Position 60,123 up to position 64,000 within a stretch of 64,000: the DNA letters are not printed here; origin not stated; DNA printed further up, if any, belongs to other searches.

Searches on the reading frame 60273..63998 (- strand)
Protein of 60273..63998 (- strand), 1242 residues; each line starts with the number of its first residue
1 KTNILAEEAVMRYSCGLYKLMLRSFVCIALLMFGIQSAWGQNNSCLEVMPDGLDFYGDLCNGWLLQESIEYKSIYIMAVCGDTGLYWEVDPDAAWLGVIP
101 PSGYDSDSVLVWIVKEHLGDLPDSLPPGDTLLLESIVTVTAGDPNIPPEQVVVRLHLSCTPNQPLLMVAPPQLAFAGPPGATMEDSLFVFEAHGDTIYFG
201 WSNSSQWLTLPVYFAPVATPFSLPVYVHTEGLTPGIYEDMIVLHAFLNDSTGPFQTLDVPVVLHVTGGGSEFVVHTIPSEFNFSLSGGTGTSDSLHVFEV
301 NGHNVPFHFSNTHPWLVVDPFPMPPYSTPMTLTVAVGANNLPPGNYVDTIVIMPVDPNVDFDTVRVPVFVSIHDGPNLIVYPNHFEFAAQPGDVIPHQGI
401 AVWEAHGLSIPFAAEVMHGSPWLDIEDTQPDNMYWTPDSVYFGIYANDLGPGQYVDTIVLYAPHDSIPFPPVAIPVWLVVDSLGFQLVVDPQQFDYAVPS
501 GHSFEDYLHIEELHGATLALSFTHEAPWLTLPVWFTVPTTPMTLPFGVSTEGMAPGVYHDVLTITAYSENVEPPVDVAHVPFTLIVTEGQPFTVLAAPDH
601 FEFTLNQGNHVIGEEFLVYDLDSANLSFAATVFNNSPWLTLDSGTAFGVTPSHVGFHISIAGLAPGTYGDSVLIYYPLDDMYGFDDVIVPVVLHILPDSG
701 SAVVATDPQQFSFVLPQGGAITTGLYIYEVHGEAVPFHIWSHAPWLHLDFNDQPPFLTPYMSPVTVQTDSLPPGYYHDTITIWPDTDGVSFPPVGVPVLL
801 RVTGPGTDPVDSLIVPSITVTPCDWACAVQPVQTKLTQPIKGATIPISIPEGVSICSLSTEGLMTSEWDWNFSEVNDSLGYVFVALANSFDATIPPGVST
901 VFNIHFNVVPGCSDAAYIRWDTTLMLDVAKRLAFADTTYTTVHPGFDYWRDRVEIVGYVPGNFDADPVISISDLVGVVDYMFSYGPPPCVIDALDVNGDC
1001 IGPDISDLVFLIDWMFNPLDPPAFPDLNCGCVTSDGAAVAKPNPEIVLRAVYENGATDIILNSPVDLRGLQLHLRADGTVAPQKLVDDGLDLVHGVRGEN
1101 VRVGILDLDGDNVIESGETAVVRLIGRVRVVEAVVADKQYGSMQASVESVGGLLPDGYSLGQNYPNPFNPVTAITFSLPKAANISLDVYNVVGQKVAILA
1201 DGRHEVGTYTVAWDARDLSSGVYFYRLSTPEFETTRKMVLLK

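Call 70: search_protein_families(library=pfam, proteins=[window:60273-63998:-], max_evalue=0.00001)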
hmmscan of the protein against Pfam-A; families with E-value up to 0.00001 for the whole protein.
window:60273-63998:- (1242 aa): 1 family
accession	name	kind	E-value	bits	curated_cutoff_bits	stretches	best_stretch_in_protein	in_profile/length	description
PF18962.6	Por_Secre_tail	-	1.5e-09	38.5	27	1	1164-1239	2-74/75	Secretion system C-terminal sorting domain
